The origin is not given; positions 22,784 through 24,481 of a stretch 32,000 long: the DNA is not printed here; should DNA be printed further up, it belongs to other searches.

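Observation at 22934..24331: Divergent RelA/SpoT-like nucleotidyltransferase domain in a 465-aa orphan protein translationally abutting lysS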

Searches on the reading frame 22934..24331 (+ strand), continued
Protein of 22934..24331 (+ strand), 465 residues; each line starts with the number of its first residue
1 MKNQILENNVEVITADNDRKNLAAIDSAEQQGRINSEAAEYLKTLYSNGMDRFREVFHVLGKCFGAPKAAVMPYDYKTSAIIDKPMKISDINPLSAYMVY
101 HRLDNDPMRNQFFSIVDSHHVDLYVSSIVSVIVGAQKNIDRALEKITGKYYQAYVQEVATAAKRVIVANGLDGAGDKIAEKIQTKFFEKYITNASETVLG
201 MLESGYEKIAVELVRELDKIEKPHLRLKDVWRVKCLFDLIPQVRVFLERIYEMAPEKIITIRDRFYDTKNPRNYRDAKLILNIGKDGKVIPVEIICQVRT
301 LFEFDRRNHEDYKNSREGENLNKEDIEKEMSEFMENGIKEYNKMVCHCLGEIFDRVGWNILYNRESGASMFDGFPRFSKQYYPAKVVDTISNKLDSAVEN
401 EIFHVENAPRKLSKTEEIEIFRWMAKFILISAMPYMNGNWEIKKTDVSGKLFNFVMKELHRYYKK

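Call 23: search_protein_representatives(alignment_id=A1)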
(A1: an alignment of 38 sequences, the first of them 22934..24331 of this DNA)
Query: 38 sequences, 465 profile positions. Proteins with E-value up to 0.001 (for the whole library): 54; up to 1e-10: 33; up to 1e-30: 22. The best 54 are listed.
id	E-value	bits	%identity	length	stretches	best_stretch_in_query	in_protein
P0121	1.9e-219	745.6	-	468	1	10-465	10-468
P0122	2.3e-165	567.2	-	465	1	8-464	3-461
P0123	3.0e-139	481.1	-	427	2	219-464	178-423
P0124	1.7e-134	465.5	-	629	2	205-463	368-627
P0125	3.7e-127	441.3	-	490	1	13-464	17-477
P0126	5.6e-111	387.9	-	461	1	13-464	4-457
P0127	3.4e-106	372.2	-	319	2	224-396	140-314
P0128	3.7e-103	362.1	-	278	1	2-269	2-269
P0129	1.9e-100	353.2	-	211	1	199-407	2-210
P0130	7.2e-91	321.6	-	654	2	6-209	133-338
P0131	1.6e-71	257.9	-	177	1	5-158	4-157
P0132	1.3e-63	231.8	-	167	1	292-465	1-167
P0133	4.0e-61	223.5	-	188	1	13-170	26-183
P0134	1.1e-57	212.2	-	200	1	197-331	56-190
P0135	8.2e-52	192.9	-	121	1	1-120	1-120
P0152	1.3e-12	63.6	-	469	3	6-70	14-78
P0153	8.7e-12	60.9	-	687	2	13-75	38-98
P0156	1.8e-09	53.3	-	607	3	185-341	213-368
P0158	5.3e-08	48.4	-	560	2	7-162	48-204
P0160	1.4e-07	47.0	-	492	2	7-96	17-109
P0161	2.8e-07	46.0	-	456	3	7-84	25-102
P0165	1.0e-05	40.9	-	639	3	6-69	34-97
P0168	7.4e-05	38.0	-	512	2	210-322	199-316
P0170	1.6e-04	36.9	-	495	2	9-173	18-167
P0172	2.9e-04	36.1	-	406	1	14-226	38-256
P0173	4.5e-04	35.5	-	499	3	249-324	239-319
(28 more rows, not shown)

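Call 24: search_protein_families(library=pfam, proteins=[P0152, P0153, P0156, P0158, P0160, P0161, P0165, P0168, P0172, P0173], max_evalue=0.1)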
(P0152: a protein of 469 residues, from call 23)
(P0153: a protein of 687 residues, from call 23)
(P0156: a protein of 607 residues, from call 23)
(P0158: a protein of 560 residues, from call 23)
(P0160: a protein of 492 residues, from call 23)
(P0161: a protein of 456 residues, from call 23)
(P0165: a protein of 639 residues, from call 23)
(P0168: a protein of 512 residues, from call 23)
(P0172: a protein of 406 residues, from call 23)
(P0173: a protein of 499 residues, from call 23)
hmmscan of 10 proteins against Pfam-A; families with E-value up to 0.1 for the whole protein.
P0152 (469 aa): 1 family
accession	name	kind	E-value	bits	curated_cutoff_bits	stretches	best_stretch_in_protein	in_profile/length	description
PF18628.8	P2_N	-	0.019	15.1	25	1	215-264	66-115/129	Viral coat protein P2 N-terminal domain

P0153 (687 aa): 0 families

P0156 (607 aa): 1 family
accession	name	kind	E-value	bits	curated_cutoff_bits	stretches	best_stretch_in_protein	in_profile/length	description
PF22941.1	TADA2A-like_3rd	-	0.064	13.8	27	0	377-414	35-72/77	Transcriptional adapter 2-alpha-like domain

P0158 (560 aa): 0 families

P0160 (492 aa): 2 families
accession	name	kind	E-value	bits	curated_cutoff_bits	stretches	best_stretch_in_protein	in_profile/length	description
PF11348.13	DUF3150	-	0.014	15.1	24.9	1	123-164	82-123/257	Protein of unknown function (DUF3150)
PF25802.1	WWC1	-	0.026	14.9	27.8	1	130-188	71-129/135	WWC1-like, helical hairpin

P0161 (456 aa): 3 families
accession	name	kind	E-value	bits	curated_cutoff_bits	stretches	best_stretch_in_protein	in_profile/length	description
PF04574.18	DUF592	-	0.026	14.7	24.5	1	276-325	90-139/153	Protein of unknown function (DUF592)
PF23461.1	ZMYND11_CC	-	0.032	15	27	0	138-158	28-48/54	ZMYND11 protein coiled-coil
PF14479.11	HeLo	-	0.037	14.3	23.2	1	132-213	113-193/205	Prion-inhibition and propagation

P0165 (639 aa): 1 family
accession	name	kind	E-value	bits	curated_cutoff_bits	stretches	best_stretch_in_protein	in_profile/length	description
PF23349.2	BBS7_hp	-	0.014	15.9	27.8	0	266-327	13-75/114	BBS7 hairpin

P0168 (512 aa): 2 families
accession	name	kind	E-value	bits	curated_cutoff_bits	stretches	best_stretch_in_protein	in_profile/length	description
PF09820.16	AAA-ATPase_like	-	0.00073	19.8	26.1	1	268-387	65-180/201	Predicted AAA-ATPase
PF13177.12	DNA_pol3_delta2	-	0.098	13.1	27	0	282-382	20-96/161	DNA polymerase III, delta subunit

P0172 (406 aa): 0 families

P0173 (499 aa): 1 family
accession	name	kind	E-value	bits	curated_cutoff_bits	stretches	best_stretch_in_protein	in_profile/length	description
PF19034.5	RnlA-toxin_DBD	-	0.082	13.7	27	0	128-170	47-89/125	RNase LS, bacterial toxin DBD domain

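Call 25: fold_search(model_id=the predicted structure, library=pdb)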
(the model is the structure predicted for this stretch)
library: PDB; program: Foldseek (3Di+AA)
matches with E <= 10: 241; with E <= 0.001: 0
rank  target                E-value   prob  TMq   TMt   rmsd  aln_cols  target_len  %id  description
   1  5ded_A                1.3e-03  1.00  0.20  0.43   8.5       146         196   14  Crystal structure of the small alarmone synthethase 1 from Bacillus subtilis bound to its product pppGpp (released 2015-10-28)
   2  5ded_C                2.1e-03  1.00  0.21  0.44  18.4       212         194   14  Crystal structure of the small alarmone synthethase 1 from Bacillus subtilis bound to its product pppGpp (released 2015-10-28)
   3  6fgk_D                3.1e-03  1.00  0.21  0.47  18.2       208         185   16  Crystal structure of the small alarmone synthethase 2 from Bacillus subtilis (released 2018-02-07)
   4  7ztb_B                3.1e-03  0.96  0.20  0.26  24.3       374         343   14  Structure of the Salmonella tRNA pyrophosphokinase CapRel (released 2022-11-23)
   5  7ztb_A                3.4e-03  0.94  0.19  0.25  24.4       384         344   13  Structure of the Salmonella tRNA pyrophosphokinase CapRel (released 2022-11-23)
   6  5ded_E                3.9e-03  1.00  0.21  0.45   7.0       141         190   15  Crystal structure of the small alarmone synthethase 1 from Bacillus subtilis bound to its product pppGpp (released 2015-10-28)
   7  6ewz_A                4.1e-03  1.00  0.21  0.44   3.9       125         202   15  Crystal structure of RelP (SAS2) from Staphylococcus aureus bound to AMPCPP and GTP in the pre-catalytic state (released 2018-01-24)
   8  3l9d_B                4.1e-03  1.00  0.22  0.47  10.3       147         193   19  The Crystal Structure of smu.1046c from Streptococcus mutans UA159 (released 2011-01-12)
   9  5f2v_T                5.4e-03  1.00  0.21  0.43   7.2       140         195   13  Crystal structure of the small alarmone synthethase 1 from Bacillus subtilis bound to AMPCPP (released 2015-12-16)
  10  5f2v_O                5.4e-03  1.00  0.18  0.40   7.6       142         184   17  Crystal structure of the small alarmone synthethase 1 from Bacillus subtilis bound to AMPCPP (released 2015-12-16)
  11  5ded_G                5.7e-03  1.00  0.20  0.45   7.9       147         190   14  Crystal structure of the small alarmone synthethase 1 from Bacillus subtilis bound to its product pppGpp (released 2015-10-28)
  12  5f2v_U                6.3e-03  1.00  0.18  0.40   4.6       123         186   13  Crystal structure of the small alarmone synthethase 1 from Bacillus subtilis bound to AMPCPP (released 2015-12-16)
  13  5ded_H                6.9e-03  1.00  0.21  0.46   4.7       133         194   16  Crystal structure of the small alarmone synthethase 1 from Bacillus subtilis bound to its product pppGpp (released 2015-10-28)
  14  5ded_B                6.9e-03  1.00  0.21  0.46  18.3       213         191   14  Crystal structure of the small alarmone synthethase 1 from Bacillus subtilis bound to its product pppGpp (released 2015-10-28)
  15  5ded_D                7.3e-03  1.00  0.21  0.47  11.0       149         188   13  Crystal structure of the small alarmone synthethase 1 from Bacillus subtilis bound to its product pppGpp (released 2015-10-28)
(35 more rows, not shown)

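Call 33: search_protein_families(library=phrogs, proteins=[window:22934-24331:+, P0152, P0156, P0158, P0160, P0161, P0168, P0170, P0173], max_evalue=0.01)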
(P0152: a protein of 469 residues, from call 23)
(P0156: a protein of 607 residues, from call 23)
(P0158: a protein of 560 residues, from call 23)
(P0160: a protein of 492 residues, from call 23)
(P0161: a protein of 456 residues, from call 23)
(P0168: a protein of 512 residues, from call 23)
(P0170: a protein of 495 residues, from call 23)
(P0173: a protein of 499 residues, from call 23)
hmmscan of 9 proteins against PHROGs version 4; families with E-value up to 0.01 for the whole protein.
window:22934-24331:+ (465 aa): 0 families

P0152 (469 aa): 0 families

P0156 (607 aa): 1 family
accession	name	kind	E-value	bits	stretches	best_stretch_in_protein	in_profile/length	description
phrog_29533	-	unknown function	0.0095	17.1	0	347-418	7-74/146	-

P0158 (560 aa): 0 families

P0160 (492 aa): 0 families

P0161 (456 aa): 0 families

P0168 (512 aa): 0 families

P0170 (495 aa): 0 families

P0173 (499 aa): 0 families

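Call 34: find_encoding_contigs(protein=P0152, flank=8000, max_places=3)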
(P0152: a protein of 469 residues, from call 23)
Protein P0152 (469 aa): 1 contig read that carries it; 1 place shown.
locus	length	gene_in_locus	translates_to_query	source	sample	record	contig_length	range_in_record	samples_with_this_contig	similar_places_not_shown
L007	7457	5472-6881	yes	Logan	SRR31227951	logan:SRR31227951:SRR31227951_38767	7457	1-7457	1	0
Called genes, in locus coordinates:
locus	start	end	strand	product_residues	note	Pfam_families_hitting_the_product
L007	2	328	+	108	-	?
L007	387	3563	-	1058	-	PF00873:ACR_tran, PF03176:MMPL, PF02355:SecD_SecF_C (faint)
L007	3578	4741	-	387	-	PF25917:BSH_RND, PF25878:HH_AAEA_pHBA (weak), PF25876:HH_MFP_RND, PF25944:Beta-barrel_RND, PF25954:Beta-barrel_RND_2, PF25967:RND-MFP_C, PF25989:YknX_C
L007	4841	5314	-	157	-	PF04073:tRNA_edit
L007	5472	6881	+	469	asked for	-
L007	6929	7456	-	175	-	?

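Call 35: find_encoding_contigs(protein=P0156, flank=8000, max_places=3)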
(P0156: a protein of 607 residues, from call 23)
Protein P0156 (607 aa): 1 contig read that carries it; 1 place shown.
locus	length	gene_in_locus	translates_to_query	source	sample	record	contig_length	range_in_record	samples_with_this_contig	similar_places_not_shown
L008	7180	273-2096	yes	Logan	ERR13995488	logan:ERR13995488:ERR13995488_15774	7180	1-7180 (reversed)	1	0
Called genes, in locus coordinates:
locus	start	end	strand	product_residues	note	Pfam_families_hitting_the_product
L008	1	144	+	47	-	?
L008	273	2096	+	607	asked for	-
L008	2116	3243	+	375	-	PF08238:Sel1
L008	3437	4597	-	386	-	PF00155:Aminotran_1_2, PF01041:DegT_DnrJ_EryC1, PF01212:Beta_elim_lyase (weak)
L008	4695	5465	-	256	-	PF00149:Metallophos, PF12850:Metallophos_2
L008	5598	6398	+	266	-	PF04333:MlaA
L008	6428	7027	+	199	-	PF05494:MlaC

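Call 37: find_related_loci(query=A1, collection=genome_contigs, flank=8000)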
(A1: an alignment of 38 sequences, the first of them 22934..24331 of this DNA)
Query A1 (465 aa) in genome_contigs; peptide patterns used: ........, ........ (x = any residue, [..] = any of these).
260 stretches matched a pattern; 229 encode a relative of the query (tblastn E <= 1e-3); the best 80 are kept; 80 distinct loci.
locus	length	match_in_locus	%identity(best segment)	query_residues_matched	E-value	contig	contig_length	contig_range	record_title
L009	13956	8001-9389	71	1-465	0e+0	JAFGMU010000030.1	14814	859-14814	MAG: Alphaproteobacteria bacterium isolate Zod_Metabat.497 k87_7835603, whole genome shotgun sequence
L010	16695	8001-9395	70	1-465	0e+0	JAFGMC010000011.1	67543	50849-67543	MAG: Alphaproteobacteria bacterium isolate Zod_Metabat.441 k87_7648102, whole genome shotgun sequence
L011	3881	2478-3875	64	1-465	0e+0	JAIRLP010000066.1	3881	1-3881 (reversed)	MAG: Rickettsiales bacterium isolate Cc175_bin55 k119_1759041, whole genome shotgun sequence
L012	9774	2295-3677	66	1-462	0e+0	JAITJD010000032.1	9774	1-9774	MAG: Rickettsiales bacterium isolate Pcl387_bin15 k119_713184, whole genome shotgun sequence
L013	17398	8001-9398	65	1-465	0e+0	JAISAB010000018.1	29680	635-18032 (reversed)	MAG: Rickettsiales bacterium isolate Gx481_bin12 k119_3928916, whole genome shotgun sequence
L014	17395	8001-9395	60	1-465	0e+0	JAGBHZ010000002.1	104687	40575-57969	MAG: Alphaproteobacteria bacterium isolate RGIG9136 Water_deer_Rectum.Co__c91471, whole genome shotgun sequence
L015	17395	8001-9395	59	1-465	0e+0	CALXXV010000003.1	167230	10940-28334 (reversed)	MAG: uncultured Alphaproteobacteria bacterium isolate E08__bin46 genome assembly, contig: E08__k127_4478627, whole genom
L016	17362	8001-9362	61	13-465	0e+0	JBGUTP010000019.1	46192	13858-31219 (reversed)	MAG: Candidatus Enterousia sp. isolate fecal_MAG_67 fecal_MAG_67_contig_0019, whole genome shotgun sequence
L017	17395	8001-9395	60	1-465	0e+0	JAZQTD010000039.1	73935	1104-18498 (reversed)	MAG: Candidatus Enterousia sp. isolate T1900045192_TC20190188.MAGScoT_cleanbin_000014 SGB_5297_k141_214788, whole genome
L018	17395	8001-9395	60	1-465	0e+0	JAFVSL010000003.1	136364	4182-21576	MAG: Alphaproteobacteria bacterium isolate RGIG5353 Sheep_Colon-3__c59735, whole genome shotgun sequence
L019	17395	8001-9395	63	1-465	0e+0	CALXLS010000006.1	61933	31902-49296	MAG: uncultured Alphaproteobacteria bacterium isolate BRZ_DL__bin85 genome assembly, contig: BRZ_DL__NODE_766_length_619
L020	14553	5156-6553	59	7-465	0e+0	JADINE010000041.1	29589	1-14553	MAG: Candidatus Enterousia excrementavium isolate B1-16210 B1M03__C404845_L29589_SRR9113712, whole genome shotgun sequen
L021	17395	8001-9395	60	1-465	0e+0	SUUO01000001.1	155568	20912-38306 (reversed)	MAG: Alphaproteobacteria bacterium isolate SIG48 NODE_451_length_155568_cov_2.099600, whole genome shotgun sequence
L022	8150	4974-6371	61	1-465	0e+0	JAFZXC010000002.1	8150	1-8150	MAG: Alphaproteobacteria bacterium isolate RGIG8177 Water_buffalos_Rumen-3__c99539, whole genome shotgun sequence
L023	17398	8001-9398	59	7-465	0e+0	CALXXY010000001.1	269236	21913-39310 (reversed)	MAG: uncultured Alphaproteobacteria bacterium isolate BRZ_PP__bin55 genome assembly, contig: BRZ_PP__NODE_20_length_2692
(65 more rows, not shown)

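Call 40: search_solved_structures(query=A3, max_evalue=10, show_alignments=2)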
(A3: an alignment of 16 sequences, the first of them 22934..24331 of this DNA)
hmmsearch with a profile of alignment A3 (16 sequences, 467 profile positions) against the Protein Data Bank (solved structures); distinct sequences matched with E-value up to 10: 0.
